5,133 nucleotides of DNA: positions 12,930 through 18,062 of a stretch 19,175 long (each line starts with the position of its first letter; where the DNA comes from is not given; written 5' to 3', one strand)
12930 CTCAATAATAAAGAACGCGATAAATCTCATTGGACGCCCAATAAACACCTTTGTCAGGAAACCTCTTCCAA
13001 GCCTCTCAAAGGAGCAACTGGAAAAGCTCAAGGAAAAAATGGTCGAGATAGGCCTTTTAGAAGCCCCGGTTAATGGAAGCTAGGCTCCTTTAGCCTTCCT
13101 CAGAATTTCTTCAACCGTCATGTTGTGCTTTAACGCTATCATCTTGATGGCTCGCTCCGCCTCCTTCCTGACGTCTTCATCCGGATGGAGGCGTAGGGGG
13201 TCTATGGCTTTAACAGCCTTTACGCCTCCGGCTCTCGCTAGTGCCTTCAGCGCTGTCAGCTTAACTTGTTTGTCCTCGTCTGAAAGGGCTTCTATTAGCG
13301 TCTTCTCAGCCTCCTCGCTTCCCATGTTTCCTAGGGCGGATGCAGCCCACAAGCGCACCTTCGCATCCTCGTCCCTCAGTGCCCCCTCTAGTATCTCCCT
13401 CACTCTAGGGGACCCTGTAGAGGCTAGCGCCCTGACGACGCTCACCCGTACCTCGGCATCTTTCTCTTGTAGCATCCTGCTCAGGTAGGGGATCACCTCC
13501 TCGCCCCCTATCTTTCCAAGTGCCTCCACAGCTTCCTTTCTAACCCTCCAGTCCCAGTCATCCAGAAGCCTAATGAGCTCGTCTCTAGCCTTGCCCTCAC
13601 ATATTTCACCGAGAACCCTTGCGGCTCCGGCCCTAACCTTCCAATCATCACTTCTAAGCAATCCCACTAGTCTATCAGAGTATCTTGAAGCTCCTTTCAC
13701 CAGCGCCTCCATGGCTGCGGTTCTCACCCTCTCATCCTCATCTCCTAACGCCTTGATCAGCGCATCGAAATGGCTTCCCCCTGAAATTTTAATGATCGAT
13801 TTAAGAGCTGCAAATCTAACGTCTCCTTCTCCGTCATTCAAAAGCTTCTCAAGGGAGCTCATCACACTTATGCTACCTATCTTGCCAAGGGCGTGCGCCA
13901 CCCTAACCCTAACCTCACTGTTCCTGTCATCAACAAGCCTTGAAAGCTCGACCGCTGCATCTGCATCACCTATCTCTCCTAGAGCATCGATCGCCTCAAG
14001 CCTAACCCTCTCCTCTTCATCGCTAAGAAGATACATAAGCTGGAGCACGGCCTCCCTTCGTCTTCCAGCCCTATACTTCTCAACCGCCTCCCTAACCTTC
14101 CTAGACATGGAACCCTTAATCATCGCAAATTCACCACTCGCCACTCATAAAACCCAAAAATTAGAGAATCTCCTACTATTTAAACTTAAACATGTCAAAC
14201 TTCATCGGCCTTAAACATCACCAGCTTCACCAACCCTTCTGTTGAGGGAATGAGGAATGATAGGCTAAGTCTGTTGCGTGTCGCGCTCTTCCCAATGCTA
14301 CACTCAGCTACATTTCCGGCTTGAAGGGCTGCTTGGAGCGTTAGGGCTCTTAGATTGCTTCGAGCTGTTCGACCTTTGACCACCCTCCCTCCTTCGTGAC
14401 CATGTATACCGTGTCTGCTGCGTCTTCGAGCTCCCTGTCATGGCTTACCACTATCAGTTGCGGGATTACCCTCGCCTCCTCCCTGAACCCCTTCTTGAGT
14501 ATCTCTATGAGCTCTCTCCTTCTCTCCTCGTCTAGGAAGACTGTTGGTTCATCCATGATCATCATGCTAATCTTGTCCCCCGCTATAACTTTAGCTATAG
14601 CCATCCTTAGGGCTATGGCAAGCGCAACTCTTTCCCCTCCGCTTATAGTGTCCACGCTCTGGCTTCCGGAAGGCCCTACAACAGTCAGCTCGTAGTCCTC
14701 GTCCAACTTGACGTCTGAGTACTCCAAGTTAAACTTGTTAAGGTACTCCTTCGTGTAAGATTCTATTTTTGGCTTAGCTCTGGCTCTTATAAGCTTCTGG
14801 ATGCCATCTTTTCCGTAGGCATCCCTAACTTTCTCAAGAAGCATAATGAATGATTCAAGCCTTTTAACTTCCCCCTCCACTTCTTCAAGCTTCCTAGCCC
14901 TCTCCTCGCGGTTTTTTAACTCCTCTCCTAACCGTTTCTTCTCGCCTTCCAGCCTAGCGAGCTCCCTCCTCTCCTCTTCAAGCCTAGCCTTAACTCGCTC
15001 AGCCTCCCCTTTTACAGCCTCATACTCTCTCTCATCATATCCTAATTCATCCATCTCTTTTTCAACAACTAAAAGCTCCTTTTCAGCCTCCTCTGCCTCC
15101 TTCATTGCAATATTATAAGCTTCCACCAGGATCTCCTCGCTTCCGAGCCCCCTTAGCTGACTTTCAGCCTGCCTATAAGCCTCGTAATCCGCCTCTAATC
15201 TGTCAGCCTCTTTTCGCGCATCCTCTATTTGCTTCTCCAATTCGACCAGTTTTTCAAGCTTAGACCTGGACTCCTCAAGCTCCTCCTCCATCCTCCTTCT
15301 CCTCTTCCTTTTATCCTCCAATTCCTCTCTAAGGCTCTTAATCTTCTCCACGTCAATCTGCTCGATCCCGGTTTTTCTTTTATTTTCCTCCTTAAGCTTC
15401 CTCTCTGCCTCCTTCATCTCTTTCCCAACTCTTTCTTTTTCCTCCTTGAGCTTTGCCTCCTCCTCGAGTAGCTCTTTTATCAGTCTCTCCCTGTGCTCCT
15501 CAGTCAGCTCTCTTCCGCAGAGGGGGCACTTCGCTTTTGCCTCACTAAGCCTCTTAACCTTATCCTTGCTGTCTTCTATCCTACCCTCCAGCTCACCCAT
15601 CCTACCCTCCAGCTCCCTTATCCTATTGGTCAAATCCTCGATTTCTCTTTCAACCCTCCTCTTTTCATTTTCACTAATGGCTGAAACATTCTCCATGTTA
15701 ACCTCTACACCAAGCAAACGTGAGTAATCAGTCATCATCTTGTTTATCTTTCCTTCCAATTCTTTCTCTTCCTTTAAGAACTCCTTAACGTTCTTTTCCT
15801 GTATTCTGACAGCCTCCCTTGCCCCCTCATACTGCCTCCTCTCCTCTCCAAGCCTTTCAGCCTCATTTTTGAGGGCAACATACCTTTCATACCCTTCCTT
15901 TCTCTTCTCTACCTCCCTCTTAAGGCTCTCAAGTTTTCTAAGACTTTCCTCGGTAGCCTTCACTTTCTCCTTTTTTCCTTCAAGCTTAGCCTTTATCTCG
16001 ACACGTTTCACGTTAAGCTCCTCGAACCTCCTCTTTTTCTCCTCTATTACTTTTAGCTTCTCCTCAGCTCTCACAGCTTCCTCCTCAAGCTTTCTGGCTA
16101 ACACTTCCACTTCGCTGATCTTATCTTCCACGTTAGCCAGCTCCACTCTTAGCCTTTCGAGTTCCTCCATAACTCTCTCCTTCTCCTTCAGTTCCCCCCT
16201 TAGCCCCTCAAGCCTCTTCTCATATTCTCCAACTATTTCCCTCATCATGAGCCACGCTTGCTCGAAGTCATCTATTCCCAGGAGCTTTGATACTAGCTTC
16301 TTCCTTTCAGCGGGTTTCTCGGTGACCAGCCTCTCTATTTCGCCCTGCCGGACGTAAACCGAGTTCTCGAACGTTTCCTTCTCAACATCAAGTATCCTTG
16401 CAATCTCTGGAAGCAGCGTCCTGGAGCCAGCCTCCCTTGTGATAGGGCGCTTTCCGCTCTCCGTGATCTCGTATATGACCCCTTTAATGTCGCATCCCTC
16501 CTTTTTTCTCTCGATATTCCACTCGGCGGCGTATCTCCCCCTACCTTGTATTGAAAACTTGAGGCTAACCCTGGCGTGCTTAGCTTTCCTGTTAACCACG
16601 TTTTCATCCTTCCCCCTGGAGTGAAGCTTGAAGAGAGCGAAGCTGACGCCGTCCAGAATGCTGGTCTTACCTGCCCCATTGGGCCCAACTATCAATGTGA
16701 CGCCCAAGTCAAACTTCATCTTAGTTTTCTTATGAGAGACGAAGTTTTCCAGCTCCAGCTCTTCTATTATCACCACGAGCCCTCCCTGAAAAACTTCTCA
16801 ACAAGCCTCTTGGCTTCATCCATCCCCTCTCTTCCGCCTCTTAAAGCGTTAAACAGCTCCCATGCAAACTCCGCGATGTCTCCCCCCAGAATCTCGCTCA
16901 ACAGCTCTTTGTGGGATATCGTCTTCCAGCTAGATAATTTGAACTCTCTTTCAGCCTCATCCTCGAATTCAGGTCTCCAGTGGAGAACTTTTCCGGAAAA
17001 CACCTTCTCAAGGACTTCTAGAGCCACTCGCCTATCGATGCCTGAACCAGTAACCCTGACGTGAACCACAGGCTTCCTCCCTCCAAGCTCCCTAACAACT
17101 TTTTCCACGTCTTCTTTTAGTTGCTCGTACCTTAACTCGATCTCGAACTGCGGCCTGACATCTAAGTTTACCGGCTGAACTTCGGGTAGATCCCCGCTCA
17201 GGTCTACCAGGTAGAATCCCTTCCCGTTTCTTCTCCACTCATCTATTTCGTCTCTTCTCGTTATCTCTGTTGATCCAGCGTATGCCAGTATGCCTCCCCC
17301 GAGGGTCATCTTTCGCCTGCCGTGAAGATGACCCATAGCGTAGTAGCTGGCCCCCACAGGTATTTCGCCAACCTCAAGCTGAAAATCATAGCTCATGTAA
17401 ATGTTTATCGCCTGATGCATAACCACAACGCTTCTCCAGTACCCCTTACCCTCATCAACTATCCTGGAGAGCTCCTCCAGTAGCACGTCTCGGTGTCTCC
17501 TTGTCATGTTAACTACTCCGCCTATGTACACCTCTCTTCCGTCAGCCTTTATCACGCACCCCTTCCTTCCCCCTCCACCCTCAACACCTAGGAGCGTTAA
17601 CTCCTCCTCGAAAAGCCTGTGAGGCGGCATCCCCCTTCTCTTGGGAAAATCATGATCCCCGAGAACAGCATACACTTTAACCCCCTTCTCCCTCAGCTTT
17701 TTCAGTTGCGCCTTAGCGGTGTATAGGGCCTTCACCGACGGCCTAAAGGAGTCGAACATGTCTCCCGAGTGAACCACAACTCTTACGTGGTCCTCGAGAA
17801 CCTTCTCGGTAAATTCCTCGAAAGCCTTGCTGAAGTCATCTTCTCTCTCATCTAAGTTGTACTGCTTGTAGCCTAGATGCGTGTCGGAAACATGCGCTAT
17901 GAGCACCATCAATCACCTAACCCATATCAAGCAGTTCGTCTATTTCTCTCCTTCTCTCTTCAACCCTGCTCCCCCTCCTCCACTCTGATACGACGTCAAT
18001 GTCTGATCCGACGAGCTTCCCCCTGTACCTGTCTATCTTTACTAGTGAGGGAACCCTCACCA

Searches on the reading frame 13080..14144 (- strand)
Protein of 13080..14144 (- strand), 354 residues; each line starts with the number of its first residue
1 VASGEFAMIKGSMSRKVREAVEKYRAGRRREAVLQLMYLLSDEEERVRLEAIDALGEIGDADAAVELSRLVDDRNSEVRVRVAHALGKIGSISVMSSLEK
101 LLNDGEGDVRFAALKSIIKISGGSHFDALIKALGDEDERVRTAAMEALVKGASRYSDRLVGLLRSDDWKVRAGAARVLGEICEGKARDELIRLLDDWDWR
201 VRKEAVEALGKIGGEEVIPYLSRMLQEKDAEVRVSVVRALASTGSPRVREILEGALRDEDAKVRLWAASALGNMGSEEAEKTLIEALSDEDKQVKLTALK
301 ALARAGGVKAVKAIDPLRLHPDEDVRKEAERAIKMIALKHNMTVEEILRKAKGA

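Call 8: search_protein_families(library=pfam, proteins=[window:13080-14144:-])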
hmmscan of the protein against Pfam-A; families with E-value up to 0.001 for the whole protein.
window:13080-14144:- (354 aa): 21 families
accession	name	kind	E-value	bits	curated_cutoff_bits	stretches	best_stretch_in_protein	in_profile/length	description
PF13646.12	HEAT_2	-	1.3e-70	234.2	27.7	6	159-241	4-88/88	HEAT repeats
PF02985.28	HEAT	-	3.6e-44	145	23.5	0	251-275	4-28/31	HEAT repeat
PF03130.22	HEAT_PBS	-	5.9e-28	94.6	20.9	2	263-289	1-27/27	PBS lyase HEAT-like repeat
PF13513.12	HEAT_EZ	-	2.5e-22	79.3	27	1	168-212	1-55/55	HEAT-like repeat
PF00514.29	Arm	-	9.2e-15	54.5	20.6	0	33-58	14-39/41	Armadillo/beta-catenin-like repeat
PF21581.3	SCD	-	1.4e-13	51.4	27.5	0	218-242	32-56/75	Stromalin conservative domain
PF12717.13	Cnd1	-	2.7e-09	37.7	26.4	0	97-154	25-88/162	non-SMC mitotic condensation complex subunit 1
PF12755.13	Vac14_Fab1_bd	-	4.8e-08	34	22.1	0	128-150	31-53/97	Vacuolar 14 Fab1-binding region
PF11698.14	V-ATPase_H_C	-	7e-08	33.1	27.2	0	273-303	80-110/117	V-ATPase subunit H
PF18991.6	DUF5724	-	1.4e-06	27.2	25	0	141-294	416-571/1214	Family of unknown function (DUF5724)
PF20168.4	PDS5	-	1.5e-06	26.8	27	0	163-303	251-385/1053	Sister chromatid cohesion protein PDS5 protein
PF22646.2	PPP2R1A-like_HEAT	-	1.8e-06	28.7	27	0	94-117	8-31/78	PPP2R1A-like HEAT repeat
PF01602.26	Adaptin_N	-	1.2e-05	24.5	37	0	94-304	80-291/524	Adaptin N terminal region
PF24714.1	TOR1L1_N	-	1.5e-05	25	43.3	0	190-213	216-239/281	TORTIFOLIA1 N-terminal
PF10363.15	RTP1_C1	-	4.9e-05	23.8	25.9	0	18-88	24-104/112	Required for nuclear transport of RNA pol II C-terminus 1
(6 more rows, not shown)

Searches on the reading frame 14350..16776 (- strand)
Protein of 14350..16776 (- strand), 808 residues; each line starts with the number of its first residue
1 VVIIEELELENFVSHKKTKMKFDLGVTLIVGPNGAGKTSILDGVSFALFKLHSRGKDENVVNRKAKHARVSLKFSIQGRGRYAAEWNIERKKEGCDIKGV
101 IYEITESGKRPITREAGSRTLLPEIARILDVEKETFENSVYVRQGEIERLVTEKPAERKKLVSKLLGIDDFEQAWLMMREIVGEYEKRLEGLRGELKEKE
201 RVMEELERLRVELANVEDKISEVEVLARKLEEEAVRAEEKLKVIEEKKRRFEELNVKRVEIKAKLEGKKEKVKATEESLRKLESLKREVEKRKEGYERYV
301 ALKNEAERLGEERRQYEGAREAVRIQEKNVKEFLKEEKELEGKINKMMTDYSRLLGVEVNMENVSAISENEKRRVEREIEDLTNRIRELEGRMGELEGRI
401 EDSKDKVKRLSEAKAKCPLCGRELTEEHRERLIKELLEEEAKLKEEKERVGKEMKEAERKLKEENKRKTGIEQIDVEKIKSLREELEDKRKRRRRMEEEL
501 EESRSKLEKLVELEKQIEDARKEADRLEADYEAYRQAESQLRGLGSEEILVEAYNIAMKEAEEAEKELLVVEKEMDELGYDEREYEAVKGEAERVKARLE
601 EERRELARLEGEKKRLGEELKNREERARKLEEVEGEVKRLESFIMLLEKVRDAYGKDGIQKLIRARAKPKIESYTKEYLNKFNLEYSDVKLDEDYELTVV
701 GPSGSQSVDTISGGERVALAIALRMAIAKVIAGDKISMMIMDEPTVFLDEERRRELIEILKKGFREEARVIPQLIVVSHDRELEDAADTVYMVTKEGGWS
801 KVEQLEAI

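Call 8: search_protein_families(library=pfam, proteins=[window:14350-16776:-])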
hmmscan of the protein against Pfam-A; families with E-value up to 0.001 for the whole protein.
window:14350-16776:- (808 aa): 8 families
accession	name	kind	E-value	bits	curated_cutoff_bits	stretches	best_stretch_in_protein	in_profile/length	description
PF13476.12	AAA_23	-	3.2e-13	51.2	27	1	6-249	1-191/201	AAA domain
PF02463.25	SMC_N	-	3.4e-13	50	40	1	4-92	2-103/220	RecF/RecN/SMC N terminal domain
PF04423.19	Rad50_zn_hook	-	8.6e-09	35.5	24.3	1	396-446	1-51/52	Rad50 zinc hook motif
PF13558.12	SbcC_Walker_B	-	4.3e-07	30.5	27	1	688-761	5-89/90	SbcC/RAD50-like, Walker B motif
PF13555.12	AAA_29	-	1.6e-06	28.2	27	1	6-48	3-46/61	P-loop containing region of AAA domain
PF13514.12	AAA_27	-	1.8e-06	28.1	22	1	4-64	3-66/206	AAA domain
PF13304.12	AAA_21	-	2.3e-06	28.4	27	1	26-48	1-23/304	AAA domain, putative AbiEii toxin, Type IV TA system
PF13175.12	AAA_15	-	0.00025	21.2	32.1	0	4-562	3-321/374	AAA ATPase domain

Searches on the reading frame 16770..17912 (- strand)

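Call 8: search_protein_families(library=pfam, proteins=[window:16770-17912:-])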
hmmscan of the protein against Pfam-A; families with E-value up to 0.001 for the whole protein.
window:16770-17912:- (380 aa): 2 families
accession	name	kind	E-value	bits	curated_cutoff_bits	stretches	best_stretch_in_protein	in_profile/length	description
PF00149.33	Metallophos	-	3.1e-11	44.5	21.5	1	5-198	3-190/191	Calcineurin-like phosphoesterase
PF12850.12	Metallophos_2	-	9.4e-08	32.6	27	1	4-221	2-141/154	Calcineurin-like phosphoesterase superfamily domain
